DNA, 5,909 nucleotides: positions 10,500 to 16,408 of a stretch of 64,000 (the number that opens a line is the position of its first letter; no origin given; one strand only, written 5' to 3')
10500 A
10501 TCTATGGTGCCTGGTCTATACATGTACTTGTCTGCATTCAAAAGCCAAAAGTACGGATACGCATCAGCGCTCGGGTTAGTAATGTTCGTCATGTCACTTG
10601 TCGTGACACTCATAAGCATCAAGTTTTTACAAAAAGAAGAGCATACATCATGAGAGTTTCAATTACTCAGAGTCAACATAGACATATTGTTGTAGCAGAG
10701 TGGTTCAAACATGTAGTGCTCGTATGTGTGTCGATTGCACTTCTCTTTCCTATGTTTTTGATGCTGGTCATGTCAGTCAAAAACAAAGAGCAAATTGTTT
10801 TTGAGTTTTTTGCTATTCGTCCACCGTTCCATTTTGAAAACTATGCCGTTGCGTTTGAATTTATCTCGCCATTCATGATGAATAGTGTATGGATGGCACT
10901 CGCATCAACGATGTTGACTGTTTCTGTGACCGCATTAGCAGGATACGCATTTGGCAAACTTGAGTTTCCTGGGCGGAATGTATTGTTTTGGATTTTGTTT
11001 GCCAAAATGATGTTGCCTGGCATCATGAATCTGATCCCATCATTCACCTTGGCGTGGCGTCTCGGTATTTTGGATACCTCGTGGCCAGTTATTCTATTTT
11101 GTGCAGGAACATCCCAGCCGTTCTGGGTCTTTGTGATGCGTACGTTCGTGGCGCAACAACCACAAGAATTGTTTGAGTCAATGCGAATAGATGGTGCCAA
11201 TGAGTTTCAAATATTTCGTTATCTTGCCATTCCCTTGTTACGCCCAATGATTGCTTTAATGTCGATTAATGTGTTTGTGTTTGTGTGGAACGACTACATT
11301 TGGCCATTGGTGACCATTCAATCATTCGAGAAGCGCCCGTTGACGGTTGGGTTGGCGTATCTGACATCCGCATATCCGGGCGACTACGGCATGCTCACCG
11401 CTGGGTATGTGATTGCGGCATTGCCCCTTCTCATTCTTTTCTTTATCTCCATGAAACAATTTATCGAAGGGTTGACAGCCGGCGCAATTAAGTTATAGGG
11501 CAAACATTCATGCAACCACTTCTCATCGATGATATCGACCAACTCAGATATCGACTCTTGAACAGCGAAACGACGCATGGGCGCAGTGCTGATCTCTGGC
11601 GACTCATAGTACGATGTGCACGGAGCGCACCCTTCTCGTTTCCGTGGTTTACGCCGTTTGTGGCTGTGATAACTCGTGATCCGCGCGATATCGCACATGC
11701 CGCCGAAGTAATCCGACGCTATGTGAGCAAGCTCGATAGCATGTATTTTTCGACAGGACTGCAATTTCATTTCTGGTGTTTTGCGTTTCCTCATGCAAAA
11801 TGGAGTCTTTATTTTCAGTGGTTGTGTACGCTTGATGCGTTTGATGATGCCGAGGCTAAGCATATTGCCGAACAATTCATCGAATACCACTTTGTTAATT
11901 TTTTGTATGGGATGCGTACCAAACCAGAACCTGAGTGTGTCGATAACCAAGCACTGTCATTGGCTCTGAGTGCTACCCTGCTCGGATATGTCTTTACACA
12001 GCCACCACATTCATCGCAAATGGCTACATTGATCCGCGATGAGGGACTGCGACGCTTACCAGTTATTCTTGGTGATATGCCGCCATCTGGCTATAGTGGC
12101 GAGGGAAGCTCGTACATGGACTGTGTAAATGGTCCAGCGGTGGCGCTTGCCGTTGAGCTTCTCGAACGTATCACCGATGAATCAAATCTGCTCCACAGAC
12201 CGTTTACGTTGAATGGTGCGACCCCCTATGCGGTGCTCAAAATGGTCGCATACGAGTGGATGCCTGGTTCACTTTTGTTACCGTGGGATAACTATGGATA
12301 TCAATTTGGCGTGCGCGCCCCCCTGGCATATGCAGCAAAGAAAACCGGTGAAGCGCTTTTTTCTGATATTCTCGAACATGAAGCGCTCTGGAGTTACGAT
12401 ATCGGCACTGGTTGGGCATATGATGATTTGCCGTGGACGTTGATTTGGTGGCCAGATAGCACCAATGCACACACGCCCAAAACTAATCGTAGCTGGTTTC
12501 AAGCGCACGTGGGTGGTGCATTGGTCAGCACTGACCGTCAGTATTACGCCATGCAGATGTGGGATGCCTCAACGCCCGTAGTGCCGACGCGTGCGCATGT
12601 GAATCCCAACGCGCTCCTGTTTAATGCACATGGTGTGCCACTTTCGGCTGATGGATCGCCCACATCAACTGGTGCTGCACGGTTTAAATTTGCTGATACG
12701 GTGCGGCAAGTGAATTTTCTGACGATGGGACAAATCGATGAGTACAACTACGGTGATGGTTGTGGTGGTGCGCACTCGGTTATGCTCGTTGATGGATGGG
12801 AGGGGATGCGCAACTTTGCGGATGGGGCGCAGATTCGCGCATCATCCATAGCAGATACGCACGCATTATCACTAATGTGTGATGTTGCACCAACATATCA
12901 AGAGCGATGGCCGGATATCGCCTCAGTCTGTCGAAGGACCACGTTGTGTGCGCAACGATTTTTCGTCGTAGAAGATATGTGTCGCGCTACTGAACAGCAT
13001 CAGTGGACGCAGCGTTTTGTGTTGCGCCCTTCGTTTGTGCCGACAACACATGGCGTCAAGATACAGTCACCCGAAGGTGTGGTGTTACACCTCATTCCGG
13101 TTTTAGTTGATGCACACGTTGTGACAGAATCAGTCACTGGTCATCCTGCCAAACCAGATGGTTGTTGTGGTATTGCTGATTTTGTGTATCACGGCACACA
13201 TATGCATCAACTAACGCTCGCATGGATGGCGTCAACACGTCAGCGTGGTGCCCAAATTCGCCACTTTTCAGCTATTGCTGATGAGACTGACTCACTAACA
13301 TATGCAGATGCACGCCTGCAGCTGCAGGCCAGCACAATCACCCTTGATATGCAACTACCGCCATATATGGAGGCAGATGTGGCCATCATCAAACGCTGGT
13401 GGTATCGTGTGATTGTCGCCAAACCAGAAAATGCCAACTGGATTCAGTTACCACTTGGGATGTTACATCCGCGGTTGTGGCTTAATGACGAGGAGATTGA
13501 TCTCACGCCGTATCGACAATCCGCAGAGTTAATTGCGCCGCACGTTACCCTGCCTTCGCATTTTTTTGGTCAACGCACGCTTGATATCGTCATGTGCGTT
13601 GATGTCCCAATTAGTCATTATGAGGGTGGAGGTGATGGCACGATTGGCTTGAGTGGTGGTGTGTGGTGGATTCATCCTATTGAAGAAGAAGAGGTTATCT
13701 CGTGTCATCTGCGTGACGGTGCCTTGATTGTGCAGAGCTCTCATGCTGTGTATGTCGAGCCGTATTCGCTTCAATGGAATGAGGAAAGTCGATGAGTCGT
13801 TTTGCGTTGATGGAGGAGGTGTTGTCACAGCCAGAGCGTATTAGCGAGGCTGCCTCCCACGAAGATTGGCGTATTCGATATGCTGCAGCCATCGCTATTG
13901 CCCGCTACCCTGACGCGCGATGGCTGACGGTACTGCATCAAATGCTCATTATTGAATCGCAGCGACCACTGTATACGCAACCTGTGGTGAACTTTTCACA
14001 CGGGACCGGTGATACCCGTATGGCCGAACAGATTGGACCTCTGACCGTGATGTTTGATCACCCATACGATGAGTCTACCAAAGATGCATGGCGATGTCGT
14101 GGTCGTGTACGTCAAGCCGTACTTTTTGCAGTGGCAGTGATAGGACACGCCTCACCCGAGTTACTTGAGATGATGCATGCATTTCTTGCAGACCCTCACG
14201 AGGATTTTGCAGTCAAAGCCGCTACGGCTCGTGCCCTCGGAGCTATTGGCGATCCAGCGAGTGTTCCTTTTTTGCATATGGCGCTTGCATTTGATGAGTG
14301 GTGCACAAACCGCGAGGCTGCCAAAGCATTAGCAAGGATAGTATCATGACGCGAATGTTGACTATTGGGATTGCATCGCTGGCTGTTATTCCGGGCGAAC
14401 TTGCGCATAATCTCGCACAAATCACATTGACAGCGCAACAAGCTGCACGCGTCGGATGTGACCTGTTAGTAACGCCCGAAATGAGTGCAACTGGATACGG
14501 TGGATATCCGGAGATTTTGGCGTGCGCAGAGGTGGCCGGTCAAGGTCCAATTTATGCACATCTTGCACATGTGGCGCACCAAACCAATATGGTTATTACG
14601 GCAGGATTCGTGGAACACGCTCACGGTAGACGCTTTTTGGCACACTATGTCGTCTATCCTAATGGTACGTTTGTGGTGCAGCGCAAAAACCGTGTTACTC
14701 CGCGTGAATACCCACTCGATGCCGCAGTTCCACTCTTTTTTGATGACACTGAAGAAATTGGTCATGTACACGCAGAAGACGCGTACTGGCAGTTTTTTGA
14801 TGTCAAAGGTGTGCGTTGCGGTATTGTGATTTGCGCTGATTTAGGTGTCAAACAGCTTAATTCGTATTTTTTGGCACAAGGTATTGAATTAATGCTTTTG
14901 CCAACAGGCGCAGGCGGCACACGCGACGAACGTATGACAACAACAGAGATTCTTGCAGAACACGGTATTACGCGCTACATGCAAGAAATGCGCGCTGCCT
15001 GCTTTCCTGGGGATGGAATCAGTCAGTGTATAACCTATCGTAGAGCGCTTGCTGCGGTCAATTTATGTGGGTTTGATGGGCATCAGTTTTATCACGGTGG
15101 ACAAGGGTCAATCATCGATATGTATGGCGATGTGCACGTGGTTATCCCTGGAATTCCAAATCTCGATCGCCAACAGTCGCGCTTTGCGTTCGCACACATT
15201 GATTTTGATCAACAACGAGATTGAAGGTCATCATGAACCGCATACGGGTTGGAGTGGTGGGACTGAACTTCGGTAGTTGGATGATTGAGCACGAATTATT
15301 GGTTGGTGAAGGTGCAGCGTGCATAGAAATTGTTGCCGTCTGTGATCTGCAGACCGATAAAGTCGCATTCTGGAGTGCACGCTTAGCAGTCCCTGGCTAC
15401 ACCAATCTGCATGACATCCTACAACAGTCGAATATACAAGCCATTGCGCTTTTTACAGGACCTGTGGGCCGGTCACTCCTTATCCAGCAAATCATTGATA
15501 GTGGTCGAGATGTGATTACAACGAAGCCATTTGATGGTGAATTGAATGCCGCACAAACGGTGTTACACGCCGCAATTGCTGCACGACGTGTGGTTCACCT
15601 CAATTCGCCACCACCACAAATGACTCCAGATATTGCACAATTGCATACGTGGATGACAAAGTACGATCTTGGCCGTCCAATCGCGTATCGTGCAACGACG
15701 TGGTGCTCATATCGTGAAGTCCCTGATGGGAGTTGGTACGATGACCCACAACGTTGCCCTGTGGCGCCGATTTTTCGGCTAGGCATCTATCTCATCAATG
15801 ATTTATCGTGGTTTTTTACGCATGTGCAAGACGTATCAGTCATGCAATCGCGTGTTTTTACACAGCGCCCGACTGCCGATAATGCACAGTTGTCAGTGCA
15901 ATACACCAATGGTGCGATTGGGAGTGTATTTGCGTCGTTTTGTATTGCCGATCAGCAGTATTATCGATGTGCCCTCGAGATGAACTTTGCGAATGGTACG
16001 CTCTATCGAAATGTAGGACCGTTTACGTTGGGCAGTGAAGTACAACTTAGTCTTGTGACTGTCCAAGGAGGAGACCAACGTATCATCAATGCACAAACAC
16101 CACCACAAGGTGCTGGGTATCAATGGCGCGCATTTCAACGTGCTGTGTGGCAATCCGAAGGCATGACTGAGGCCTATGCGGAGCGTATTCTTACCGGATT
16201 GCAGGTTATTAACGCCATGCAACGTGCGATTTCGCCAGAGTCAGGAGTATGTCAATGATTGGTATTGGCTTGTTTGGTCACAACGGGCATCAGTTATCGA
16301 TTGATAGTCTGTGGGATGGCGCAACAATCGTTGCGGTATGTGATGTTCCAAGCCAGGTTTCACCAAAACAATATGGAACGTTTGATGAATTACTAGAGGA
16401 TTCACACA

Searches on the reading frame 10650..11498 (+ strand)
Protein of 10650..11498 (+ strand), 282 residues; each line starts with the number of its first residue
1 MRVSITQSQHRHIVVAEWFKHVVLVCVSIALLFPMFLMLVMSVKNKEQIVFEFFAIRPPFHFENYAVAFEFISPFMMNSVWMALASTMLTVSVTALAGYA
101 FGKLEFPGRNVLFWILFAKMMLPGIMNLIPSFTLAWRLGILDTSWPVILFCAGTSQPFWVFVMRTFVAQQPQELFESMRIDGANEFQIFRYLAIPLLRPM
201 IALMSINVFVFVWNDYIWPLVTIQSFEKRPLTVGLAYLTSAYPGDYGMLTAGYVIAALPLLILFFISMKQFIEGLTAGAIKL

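Call 88: search_protein_families(library=pfam, proteins=[window:10650-11498:+], max_evalue=0.00001)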
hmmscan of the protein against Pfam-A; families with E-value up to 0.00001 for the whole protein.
window:10650-11498:+ (282 aa): 1 family
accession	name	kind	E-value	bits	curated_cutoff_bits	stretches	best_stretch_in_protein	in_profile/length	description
PF00528.27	BPD_transp_1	-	6e-17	62.4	26.4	1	96-269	3-176/184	Binding-protein-dependent transport system inner membrane component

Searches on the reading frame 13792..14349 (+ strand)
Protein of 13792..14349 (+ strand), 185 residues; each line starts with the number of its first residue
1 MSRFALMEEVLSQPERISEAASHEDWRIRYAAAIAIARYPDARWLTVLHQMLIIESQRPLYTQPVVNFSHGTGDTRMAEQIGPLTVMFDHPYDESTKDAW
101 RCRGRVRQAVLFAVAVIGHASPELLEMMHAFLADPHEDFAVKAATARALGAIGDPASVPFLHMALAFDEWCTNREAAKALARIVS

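Call 88: search_protein_families(library=pfam, proteins=[window:13792-14349:+], max_evalue=0.00001)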
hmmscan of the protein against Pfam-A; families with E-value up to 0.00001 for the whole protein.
window:13792-14349:+ (185 aa): 2 families
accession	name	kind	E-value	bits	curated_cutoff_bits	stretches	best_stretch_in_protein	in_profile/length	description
PF13646.12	HEAT_2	-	5.6e-16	59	27.7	1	105-181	15-88/88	HEAT repeats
PF03130.22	HEAT_PBS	-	5e-08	33.1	20.9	0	141-166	1-26/27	PBS lyase HEAT-like repeat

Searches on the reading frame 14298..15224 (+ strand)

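Call 89: search_protein_families(library=pfam, proteins=[window:14298-15224:+], max_evalue=0.00001)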
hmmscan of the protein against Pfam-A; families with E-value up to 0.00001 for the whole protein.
window:14298-15224:+ (308 aa): 1 family
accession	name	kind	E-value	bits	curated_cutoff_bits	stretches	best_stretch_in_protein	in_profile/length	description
PF00795.27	CN_hydrolase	-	5.4e-18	65.7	23.2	1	32-216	11-179/256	Carbon-nitrogen hydrolase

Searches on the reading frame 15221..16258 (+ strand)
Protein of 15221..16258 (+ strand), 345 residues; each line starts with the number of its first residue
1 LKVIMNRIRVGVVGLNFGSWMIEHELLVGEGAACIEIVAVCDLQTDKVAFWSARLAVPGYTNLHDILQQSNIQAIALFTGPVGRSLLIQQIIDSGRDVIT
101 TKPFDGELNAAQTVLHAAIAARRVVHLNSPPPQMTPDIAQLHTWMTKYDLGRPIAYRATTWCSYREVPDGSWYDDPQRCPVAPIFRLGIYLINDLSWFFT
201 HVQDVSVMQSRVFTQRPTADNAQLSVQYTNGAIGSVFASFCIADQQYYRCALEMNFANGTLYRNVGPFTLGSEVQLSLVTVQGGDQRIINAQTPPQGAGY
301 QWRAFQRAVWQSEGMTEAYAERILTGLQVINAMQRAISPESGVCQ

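Call 89: search_protein_families(library=pfam, proteins=[window:15221-16258:+], max_evalue=0.00001)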
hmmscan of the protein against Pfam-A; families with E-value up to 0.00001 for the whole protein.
window:15221-16258:+ (345 aa): 2 families
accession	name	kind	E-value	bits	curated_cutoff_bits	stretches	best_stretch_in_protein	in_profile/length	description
PF22725.1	GFO_IDH_MocA_C3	-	5.4e-13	49.5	27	1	140-259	3-121/124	GFO/IDH/MocA C-terminal domain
PF01408.29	GFO_IDH_MocA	-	1.1e-08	36.3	24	1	8-128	1-119/120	Oxidoreductase family, NAD-binding Rossmann fold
